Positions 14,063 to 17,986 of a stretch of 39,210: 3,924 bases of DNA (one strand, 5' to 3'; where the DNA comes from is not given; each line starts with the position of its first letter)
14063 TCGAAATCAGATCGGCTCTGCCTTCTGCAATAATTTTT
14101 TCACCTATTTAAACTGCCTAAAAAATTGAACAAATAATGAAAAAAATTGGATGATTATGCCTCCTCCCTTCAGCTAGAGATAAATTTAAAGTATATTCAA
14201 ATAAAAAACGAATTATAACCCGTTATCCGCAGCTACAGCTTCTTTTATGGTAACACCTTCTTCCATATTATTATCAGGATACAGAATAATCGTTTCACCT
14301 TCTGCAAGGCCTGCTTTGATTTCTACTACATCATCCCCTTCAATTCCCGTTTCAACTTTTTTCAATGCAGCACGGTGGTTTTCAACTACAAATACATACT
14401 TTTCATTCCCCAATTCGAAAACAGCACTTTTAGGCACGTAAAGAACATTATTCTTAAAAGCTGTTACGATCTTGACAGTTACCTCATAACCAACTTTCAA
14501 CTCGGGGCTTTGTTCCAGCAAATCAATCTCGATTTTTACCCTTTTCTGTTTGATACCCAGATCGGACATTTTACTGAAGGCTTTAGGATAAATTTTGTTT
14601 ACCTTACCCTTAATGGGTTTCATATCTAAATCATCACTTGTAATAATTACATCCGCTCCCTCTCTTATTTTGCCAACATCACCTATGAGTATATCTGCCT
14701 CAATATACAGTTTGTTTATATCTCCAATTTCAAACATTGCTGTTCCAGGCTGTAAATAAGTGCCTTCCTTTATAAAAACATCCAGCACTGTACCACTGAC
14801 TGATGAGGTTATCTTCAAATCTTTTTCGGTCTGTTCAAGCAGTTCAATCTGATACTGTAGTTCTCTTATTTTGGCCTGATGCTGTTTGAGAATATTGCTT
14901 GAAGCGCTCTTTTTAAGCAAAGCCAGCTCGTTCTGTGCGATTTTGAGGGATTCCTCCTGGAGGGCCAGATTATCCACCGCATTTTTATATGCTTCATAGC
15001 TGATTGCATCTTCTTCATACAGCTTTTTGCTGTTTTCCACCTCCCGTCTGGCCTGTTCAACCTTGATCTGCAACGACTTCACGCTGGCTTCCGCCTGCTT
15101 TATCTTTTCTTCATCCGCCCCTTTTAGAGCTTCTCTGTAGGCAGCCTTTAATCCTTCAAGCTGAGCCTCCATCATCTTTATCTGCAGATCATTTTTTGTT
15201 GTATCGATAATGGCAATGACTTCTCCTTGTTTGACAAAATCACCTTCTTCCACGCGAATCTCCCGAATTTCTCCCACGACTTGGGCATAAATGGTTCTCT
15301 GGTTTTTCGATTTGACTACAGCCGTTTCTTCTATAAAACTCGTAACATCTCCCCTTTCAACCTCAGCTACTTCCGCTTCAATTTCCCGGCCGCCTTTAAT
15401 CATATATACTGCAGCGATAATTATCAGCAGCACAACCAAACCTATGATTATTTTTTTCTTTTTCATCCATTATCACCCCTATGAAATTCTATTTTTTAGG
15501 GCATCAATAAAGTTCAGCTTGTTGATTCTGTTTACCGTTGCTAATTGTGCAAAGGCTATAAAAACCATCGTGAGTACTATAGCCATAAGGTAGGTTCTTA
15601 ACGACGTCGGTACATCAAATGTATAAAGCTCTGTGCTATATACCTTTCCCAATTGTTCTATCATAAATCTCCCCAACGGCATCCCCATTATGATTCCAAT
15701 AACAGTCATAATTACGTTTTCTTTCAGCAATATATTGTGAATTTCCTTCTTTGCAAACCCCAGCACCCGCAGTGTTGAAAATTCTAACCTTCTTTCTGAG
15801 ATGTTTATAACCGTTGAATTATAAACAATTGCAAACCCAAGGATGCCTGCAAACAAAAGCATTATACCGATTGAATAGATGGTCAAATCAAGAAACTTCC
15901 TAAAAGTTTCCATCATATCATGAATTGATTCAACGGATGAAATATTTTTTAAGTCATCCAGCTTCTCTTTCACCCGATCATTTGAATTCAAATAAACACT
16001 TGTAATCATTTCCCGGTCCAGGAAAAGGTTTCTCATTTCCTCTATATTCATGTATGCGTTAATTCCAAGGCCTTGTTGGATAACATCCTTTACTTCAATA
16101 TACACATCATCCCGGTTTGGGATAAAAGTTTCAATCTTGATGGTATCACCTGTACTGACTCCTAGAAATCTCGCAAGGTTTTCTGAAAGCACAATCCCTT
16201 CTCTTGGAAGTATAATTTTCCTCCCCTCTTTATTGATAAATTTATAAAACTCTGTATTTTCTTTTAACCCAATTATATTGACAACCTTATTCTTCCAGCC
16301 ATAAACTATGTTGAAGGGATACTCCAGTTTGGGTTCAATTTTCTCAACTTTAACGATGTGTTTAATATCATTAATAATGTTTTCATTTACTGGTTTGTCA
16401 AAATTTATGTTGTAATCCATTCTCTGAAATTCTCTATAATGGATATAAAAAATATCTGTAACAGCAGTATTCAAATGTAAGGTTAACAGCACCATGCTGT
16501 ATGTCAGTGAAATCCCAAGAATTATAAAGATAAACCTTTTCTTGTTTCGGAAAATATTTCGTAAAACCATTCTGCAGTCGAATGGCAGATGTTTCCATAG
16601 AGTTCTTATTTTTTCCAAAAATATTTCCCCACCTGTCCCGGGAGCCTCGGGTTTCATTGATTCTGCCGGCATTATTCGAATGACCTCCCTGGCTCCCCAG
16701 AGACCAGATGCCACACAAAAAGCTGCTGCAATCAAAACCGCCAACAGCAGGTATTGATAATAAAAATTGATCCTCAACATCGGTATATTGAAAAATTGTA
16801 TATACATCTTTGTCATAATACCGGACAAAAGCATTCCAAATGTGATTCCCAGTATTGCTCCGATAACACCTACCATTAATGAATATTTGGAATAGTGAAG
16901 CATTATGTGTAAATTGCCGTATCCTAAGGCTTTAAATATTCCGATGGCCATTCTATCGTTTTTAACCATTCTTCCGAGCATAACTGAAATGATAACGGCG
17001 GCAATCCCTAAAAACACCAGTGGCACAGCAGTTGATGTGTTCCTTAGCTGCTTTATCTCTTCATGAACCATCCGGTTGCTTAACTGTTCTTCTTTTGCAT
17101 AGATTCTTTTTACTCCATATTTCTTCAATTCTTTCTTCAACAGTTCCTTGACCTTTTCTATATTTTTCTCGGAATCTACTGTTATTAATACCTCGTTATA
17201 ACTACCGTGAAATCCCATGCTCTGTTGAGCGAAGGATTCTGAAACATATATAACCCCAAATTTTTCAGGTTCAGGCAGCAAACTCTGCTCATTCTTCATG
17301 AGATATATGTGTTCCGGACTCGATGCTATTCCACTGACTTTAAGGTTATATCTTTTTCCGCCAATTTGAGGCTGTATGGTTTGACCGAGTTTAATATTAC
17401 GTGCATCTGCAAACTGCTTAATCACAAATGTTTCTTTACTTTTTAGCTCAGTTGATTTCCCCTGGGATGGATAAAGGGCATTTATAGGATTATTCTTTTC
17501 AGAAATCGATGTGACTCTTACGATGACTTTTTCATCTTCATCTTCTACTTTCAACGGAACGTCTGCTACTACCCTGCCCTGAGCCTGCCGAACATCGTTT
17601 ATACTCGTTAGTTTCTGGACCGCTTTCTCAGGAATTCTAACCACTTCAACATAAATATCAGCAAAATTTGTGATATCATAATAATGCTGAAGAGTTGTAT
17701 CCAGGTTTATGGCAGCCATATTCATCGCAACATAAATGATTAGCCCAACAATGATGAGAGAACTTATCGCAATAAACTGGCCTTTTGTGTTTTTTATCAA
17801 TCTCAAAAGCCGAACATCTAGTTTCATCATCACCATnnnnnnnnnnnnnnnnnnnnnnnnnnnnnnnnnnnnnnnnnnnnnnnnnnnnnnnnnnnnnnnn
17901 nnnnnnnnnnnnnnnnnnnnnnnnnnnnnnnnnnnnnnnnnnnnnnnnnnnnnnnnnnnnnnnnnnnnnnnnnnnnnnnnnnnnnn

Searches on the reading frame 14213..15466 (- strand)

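Call 94: search_protein_families(library=pfam, proteins=[window:14213-15466:-], max_evalue=0.00001)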
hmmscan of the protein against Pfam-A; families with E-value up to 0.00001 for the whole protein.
window:14213-15466:- (417 aa): 4 families
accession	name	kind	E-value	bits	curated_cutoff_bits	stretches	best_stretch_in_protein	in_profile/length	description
PF16576.10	HlyD_D23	-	7e-21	74.9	30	1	167-296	63-188/214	Barrel-sandwich domain of CusB or HlyD membrane-fusion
PF13437.12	HlyD_3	-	2.5e-18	67.2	22.2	1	218-326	1-106/106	HlyD family secretion protein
PF13533.13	Biotin_lipoyl_2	-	1.5e-12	47.4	29.8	1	59-88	3-32/32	Biotin-lipoyl like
PF00364.28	Biotin_lipoyl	-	3.6e-08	33.6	22.1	0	54-87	40-73/73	Biotin-requiring enzyme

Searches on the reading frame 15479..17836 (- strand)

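Call 94: search_protein_families(library=pfam, proteins=[window:15479-17836:-], max_evalue=0.00001)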
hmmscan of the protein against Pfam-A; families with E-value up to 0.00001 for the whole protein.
window:15479-17836:- (785 aa): 2 families
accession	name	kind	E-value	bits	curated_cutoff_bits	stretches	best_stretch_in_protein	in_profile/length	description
PF02687.27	FtsX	-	3.8e-26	91.9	25.5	2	658-775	2-119/120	FtsX-like permease C-terminal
PF12704.14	MacB_PCD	-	1.3e-07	32.5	27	0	26-234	2-205/207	MacB-like periplasmic core domain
